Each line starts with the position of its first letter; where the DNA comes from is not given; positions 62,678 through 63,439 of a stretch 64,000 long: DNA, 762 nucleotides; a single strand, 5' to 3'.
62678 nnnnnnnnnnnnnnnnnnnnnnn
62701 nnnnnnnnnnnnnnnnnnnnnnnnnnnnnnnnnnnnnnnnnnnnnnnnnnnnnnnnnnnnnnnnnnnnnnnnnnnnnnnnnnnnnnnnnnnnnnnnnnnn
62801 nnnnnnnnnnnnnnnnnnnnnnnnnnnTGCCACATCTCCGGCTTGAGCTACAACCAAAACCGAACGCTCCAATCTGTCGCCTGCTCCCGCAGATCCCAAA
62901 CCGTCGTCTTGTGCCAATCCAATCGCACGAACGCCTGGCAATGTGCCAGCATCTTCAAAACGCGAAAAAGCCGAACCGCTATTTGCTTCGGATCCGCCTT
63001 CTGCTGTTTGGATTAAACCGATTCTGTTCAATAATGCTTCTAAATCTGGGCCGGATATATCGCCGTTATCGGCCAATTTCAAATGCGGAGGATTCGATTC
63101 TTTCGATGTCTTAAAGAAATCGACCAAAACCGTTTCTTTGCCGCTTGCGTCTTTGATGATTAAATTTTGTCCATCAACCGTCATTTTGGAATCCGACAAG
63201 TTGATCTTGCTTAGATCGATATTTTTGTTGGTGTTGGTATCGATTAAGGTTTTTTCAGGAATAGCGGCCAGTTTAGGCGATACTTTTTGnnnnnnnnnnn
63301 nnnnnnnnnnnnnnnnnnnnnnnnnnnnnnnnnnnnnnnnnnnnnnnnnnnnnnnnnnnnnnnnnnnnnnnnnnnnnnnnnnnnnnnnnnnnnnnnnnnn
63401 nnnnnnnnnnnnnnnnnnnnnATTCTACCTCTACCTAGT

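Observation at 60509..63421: RTX type-I-secreted protein carrying a ~40-residue uninterrupted poly-proline tract encoded by a GGN/CCN microsatellite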

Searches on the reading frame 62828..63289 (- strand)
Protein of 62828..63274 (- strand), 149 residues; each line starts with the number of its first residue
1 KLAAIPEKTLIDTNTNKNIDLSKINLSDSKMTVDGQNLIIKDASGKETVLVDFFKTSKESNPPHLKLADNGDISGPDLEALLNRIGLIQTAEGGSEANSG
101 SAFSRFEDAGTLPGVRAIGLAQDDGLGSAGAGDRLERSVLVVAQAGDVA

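Call 23: search_solved_structures(query=window:62828-63274:-, max_evalue=10, show_alignments=3)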
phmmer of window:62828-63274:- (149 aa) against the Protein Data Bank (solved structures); distinct sequences matched with E-value up to 10: 4.
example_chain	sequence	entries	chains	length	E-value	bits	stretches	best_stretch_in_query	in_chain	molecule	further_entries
8tch_A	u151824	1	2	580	0.34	14.2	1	11-68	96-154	Pathogenicity island protein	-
4m69_A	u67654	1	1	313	1.2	12.4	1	64-113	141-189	Receptor-interacting serine/threonine-protein kinase 3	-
4m66_A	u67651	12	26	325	1.2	12.4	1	64-113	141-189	Receptor-interacting serine/threonine-protein kinase 3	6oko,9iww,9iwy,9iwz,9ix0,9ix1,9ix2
9iwx_A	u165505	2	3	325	1.2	12.4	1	64-113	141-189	Receptor-interacting serine/threonine-protein kinase 3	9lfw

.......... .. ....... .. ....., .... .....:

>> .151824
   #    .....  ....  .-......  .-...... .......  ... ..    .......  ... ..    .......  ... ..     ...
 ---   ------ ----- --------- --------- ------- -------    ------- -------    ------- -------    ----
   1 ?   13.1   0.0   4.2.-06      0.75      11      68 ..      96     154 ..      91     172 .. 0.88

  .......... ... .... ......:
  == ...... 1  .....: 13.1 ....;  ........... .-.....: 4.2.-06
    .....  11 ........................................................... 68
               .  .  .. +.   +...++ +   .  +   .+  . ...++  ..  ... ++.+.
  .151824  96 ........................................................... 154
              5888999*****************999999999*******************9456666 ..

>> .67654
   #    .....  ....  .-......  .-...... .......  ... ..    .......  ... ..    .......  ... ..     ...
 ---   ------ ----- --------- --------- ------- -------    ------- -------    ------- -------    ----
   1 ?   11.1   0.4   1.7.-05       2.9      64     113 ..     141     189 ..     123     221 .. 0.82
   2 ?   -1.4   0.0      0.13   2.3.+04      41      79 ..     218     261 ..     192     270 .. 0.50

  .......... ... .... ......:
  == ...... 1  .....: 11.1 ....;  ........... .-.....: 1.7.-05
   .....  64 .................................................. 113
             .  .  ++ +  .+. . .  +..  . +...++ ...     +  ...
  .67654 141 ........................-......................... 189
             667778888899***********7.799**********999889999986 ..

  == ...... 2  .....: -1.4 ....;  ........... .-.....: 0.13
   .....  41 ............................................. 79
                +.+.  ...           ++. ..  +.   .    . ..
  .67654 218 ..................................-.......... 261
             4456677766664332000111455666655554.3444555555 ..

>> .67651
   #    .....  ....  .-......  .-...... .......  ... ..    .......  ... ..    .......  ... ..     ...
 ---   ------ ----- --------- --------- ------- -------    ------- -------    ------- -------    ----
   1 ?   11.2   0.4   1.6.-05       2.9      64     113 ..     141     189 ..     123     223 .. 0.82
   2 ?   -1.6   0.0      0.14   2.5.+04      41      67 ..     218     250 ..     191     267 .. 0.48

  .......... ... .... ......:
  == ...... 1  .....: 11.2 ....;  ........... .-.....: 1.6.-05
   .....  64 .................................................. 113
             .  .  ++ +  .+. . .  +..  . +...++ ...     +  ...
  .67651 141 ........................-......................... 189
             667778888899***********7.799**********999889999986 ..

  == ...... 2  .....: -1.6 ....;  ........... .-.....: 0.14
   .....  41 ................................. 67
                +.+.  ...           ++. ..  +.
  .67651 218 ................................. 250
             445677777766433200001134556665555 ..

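Call 29: find_related_loci(query=A1, collection=metagenome_contigs, flank=6000)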
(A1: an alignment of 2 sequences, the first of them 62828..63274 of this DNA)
Query A1 (149 aa) in metagenome_contigs; peptide patterns used: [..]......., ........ (x = any residue, [..] = any of these).
336 stretches matched a pattern; 1 encode a relative of the query (tblastn E <= 1e-3); 1 distinct loci.
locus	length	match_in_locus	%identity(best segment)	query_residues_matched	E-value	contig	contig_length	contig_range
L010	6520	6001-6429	66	4-149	9e-51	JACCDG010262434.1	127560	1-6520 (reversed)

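Call 35: search_protein_representatives(alignment_id=A1)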
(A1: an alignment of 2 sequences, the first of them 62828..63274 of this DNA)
Query: 2 sequences, 149 profile positions. Proteins with E-value up to 0.001 (for the whole library): 19; up to 1e-10: 3; up to 1e-30: 2. The best 19 are listed.
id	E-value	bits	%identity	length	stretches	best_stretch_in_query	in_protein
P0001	1.5e-79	281.2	-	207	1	1-149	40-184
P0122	3.8e-36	140.4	-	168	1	1-132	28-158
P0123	2.6e-27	111.7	-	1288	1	2-134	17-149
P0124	5.6e-09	52.2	-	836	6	16-78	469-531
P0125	2.4e-07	46.9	-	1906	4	18-70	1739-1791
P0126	2.3e-06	43.7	-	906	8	66-108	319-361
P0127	3.9e-06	43.0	-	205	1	5-129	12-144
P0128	4.0e-06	43.0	-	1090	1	7-134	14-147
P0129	7.0e-06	42.2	-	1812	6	27-81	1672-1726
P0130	9.1e-06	41.8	-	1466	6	9-77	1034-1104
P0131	9.8e-06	41.7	-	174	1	21-128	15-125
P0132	1.5e-05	41.1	-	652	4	24-84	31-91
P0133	3.2e-05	40.0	-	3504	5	26-82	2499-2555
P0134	3.6e-05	39.9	-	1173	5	23-79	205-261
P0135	1.3e-04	38.0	-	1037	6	42-69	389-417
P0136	2.2e-04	37.3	-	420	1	30-119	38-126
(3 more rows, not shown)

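Call 51: find_homologous_proteins(query=A4, max_evalue=0.001)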
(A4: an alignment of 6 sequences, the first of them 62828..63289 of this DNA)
Query A4 (6 sequences) (154 aa, profile of the alignment): 2 proteins with E <= 0.001 among 6432 candidates.
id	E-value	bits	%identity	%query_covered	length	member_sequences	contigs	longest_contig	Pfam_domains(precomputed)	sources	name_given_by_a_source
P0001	6.6e-72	259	68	100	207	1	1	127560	-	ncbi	-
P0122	1.2e-63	232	53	88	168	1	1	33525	-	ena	-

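Call 52: find_encoding_contigs(protein=P0122, flank=10000, max_places=4)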
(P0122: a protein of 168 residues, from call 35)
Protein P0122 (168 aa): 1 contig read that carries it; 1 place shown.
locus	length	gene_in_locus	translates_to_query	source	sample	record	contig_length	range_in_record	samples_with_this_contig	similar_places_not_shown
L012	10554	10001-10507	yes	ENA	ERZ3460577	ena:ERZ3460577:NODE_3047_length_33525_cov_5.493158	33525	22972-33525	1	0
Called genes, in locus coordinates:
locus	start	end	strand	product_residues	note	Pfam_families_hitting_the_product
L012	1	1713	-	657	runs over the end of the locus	PF02518:HATPase_c, PF00204:DNA_gyraseB, PF01751:Toprim, PF00986:DNA_gyraseB_C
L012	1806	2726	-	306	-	-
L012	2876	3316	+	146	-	PF03061:4HBT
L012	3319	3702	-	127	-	-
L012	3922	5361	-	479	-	PF03951:Gln-synt_N, PF00120:Gln-synt_C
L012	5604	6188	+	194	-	-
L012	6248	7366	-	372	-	PF05222:AlaDh_PNT_N, PF01262:AlaDh_PNT_C, PF01488:Shikimate_DH (weak)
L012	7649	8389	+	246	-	PF06035:Peptidase_C93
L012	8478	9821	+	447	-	PF02321:OEP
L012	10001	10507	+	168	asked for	-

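Call 53: find_encoding_contigs(protein=P0123, flank=10000, max_places=4)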
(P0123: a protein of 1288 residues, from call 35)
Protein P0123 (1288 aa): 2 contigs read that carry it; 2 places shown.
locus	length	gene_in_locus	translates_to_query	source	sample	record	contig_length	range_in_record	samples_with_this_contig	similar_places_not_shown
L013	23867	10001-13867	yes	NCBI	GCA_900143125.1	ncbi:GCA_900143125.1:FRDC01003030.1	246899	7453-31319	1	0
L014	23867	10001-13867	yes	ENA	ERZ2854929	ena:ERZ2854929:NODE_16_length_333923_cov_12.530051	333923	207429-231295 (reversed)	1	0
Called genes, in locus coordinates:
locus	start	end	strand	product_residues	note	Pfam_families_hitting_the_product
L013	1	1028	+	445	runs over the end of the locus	PF19295:SufBD_N, PF01458:SUFBD_core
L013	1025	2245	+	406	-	PF00266:Aminotran_5, PF00155:Aminotran_1_2 (weak), PF01041:DegT_DnrJ_EryC1 (weak), PF01212:Beta_elim_lyase (weak)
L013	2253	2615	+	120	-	PF01883:FeS_assembly_P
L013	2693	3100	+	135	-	PF01521:Fe-S_biosyn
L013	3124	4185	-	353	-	PF00990:GGDEF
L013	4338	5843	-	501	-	PF00270:DEAD, PF04851:ResIII, PF00271:Helicase_C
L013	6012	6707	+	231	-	PF00561:Abhydrolase_1, PF12697:Abhydrolase_6, PF12146:Hydrolase_4 (weak)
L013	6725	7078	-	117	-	-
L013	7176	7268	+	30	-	-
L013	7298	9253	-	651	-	PF02518:HATPase_c, PF00204:DNA_gyraseB, PF01751:Toprim, PF00986:DNA_gyraseB_C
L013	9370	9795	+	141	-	PF03061:4HBT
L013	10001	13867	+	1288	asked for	PF00353:HemolysinCabind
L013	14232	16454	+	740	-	PF03412:Peptidase_C39 (weak), PF00664:ABC_membrane, PF00005:ABC_tran, PF02463:SMC_N (faint), PF13304:AAA_21 (faint)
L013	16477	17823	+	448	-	PF25919:BSH_CusB (faint), PF25917:BSH_RND (faint), PF25973:BSH_CzcB (weak), PF25984:BSH_YknX (weak), PF25994:HH_AprE, PF26002:Beta-barrel_AprE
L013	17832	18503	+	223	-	PF04367:DUF502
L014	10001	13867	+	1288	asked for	PF00353:HemolysinCabind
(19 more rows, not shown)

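Call 55: predict_structure(alignment_id=A3)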
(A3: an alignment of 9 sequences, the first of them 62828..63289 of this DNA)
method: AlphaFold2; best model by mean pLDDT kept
length: 154 residues; sequences in the alignment: 9
mean_pLDDT: 65.1   pTM: 0.45
mean pLDDT of the five models: 65.1, 62.9, 59.5, 58.7, 56.1
residues with pLDDT >= 90: 0; 70-90: 78; 50-70: 24; < 50: 52
segments of 3 or more residues with pLDDT < 50: 1-3, 95-105, 125-154
pLDDT, mean of each block of 10 residues (from residue 1): 51 76 81 82 84 86 85 83 81 50 48 51 45 40 45 40
secondary structure, 60 per line:
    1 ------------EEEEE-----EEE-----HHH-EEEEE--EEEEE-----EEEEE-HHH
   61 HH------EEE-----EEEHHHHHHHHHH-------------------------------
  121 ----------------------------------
elements in order: E13-17 E23-25 E35-39 E42-46 E52-56 H58-62 E69-71 E77-79 H80-89

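Call 88: find_encoding_contigs(protein=P0136, flank=8000, max_places=2)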
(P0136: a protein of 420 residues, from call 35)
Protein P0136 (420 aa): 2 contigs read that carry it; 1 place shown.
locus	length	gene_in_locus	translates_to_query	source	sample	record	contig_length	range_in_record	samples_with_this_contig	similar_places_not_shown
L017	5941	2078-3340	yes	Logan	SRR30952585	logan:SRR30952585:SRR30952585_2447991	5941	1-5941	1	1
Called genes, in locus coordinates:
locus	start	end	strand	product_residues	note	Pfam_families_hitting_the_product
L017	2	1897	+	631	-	?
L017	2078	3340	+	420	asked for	PF00353:HemolysinCabind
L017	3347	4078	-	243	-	PF13489:Methyltransf_23 (weak), PF08241:Methyltransf_11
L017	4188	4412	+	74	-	-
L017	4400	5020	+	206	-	-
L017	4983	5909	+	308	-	PF00892:EamA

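Call 98: search_solved_structures(query=A3, max_evalue=10, show_alignments=2)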
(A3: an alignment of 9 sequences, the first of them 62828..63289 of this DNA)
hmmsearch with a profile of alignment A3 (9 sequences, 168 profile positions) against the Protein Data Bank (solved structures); distinct sequences matched with E-value up to 10: 7.
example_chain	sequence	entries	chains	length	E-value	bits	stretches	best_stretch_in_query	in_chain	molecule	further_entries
6f0t_A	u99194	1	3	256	0.0066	19.6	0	32-55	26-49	Pizza6-SFW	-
7zph_A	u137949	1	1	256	0.0093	19.2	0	29-55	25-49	Pizza6-TNK-RSH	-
6m5y_A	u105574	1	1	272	0.056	16.6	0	32-54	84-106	Galectin-1,Galectin-1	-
3ww8_A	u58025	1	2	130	0.15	15.2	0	28-55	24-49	Pizza3 protein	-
7uwy_A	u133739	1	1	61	0.54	13.4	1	13-50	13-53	De novo designed small beta-barrel protein 29_bp_sh3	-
5chb_A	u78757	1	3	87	0.56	13.4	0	32-55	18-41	nvPizza2-S16H58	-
5i1y_A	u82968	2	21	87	0.56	13.4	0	32-55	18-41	nvPizz2a-H16S58 | nvPizza2-H16S58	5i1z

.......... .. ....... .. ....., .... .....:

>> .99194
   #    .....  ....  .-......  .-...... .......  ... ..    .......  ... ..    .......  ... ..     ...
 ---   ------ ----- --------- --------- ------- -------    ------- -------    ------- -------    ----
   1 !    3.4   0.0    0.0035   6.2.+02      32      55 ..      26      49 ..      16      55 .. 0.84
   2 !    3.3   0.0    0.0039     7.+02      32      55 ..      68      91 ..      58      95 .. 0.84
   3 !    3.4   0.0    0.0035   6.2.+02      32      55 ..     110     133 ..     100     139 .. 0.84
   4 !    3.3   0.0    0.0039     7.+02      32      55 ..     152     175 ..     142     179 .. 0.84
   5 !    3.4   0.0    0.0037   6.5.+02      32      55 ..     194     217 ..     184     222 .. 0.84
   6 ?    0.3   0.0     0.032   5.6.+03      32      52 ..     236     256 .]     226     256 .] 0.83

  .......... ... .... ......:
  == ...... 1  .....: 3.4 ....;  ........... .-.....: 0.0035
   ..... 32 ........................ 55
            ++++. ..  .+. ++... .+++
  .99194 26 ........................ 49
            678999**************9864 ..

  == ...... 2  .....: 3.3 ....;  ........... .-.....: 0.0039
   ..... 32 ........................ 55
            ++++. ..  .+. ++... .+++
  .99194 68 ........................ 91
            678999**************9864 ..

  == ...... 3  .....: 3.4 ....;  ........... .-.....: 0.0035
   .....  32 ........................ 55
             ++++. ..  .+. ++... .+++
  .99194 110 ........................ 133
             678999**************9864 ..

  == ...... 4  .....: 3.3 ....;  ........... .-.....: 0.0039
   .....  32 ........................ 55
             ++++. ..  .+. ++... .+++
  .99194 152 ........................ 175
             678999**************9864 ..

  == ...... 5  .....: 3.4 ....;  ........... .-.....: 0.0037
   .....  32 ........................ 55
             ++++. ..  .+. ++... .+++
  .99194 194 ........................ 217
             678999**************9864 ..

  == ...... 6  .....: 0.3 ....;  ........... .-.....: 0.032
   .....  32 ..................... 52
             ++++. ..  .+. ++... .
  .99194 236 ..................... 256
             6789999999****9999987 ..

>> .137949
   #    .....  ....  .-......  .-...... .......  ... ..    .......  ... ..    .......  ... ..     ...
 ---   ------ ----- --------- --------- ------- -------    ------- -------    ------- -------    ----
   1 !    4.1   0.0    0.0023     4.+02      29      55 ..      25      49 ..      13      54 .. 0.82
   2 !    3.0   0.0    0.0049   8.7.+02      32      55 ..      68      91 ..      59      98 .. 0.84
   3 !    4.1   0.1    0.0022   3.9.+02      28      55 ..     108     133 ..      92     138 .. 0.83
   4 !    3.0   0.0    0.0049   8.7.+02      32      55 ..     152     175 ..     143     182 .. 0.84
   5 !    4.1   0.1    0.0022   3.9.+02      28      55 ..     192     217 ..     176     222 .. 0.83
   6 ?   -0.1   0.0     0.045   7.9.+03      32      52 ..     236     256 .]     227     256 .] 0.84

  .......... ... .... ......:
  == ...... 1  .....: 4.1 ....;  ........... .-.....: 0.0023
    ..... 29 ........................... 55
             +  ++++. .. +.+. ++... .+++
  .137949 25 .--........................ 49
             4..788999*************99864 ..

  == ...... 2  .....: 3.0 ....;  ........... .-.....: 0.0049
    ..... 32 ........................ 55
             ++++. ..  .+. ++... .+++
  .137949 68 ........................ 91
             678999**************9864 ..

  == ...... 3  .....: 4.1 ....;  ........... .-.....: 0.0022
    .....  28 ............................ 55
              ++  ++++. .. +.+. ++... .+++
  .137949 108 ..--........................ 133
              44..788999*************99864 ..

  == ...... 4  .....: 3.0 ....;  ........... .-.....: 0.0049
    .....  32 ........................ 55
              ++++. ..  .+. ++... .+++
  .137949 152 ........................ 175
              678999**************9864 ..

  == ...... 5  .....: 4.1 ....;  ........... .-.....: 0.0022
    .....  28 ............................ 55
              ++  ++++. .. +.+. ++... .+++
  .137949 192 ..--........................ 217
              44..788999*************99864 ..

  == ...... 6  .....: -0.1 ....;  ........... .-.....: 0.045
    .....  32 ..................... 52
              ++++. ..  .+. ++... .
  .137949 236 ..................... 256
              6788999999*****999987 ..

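Call 104: fold_search(model_id=the predicted structure, library=pdb)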
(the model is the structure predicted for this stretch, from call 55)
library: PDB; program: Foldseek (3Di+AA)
matches with E <= 10: 885; with E <= 0.001: 0
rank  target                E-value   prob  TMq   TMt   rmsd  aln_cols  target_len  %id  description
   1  9p6c_A                5.3e-03  0.99  0.33  0.32   7.9        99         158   10  RTX domain block V of adenylate cyclase toxin with mutations D1533N, A1542N, D1560N, S1569N, D1587N, H1598N, H1608N (released 2025-12-24)
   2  9p0c_A                8.9e-03  1.00  0.36  0.33   6.9        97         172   10  Crystal structure of Ca2+-bound RTX domain block V of adenylate cyclase toxin from Bordetella pertussis (released 2026-01-07)
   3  2qua                  1.1e-02  0.99  0.30  0.09   3.8        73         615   19  Crystal structure of LipA from Serratia marcescens (released 2007-08-28)
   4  9p6c_B                1.3e-02  0.99  0.35  0.35   7.2        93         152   12  RTX domain block V of adenylate cyclase toxin with mutations D1533N, A1542N, D1560N, S1569N, D1587N, H1598N, H1608N (released 2025-12-24)
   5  8qen                  1.4e-02  1.00  0.34  0.03   4.0        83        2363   17  cryo-EM structure of apo Clostridioides difficile toxin B (released 2024-03-20)
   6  9p0d                  1.7e-02  0.99  0.36  0.36   7.1        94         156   11  Crystal structure of Sr2+-bound RTX domain block V of adenylate cyclase toxin from Bordetella pertussis (released 2026-01-07)
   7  8qeo_A                2.5e-02  1.00  0.34  0.03   3.7        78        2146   18  cryo-EM structure complex of Frizzled-7 and Clostridioides difficile toxin B (released 2024-03-20)
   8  5cvw                  2.5e-02  0.98  0.35  0.36   6.8        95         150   10  CRYSTAL STRUCTURE OF RTX DOMAIN BLOCK V OF ADENYLATE CYCLASE TOXIN FROM BORDETELLA PERTUSSIS (released 2015-09-09)
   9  9p0c_B                3.2e-02  0.97  0.36  0.33   6.9        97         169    9  Crystal structure of Ca2+-bound RTX domain block V of adenylate cyclase toxin from Bordetella pertussis (released 2026-01-07)
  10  9mf4_A                3.4e-02  0.99  0.34  0.06   3.9        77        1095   16  De novo designed minibinder complexed with Clostridioides difficile Toxin B (released 2025-09-17)
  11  7u1z_B                3.4e-02  0.97  0.38  0.04   6.9       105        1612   13  Crystal structure of the DRBD and CROPs of TcdA (released 2022-03-09)
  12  6c0b_A                3.9e-02  0.99  0.36  0.12   3.8        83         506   17  Structural basis for recognition of frizzled proteins by Clostridium difficile toxin B (released 2018-05-16)
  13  5cxl_A                4.2e-02  0.97  0.36  0.37   7.1        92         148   11  CRYSTAL STRUCTURE OF RTX DOMAIN BLOCK V OF ADENYLATE CYCLASE TOXIN FROM BORDETELLA PERTUSSIS (released 2015-09-02)
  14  8y9c_B                4.7e-02  0.97  0.34  0.04   4.2        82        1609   20  De novo design mini-binder in complex with TcdB4 (released 2024-08-28)
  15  8y9b_B                5.8e-02  0.98  0.34  0.04   4.0        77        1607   16  TcdB1 in complex with mini-binder (released 2024-08-28)
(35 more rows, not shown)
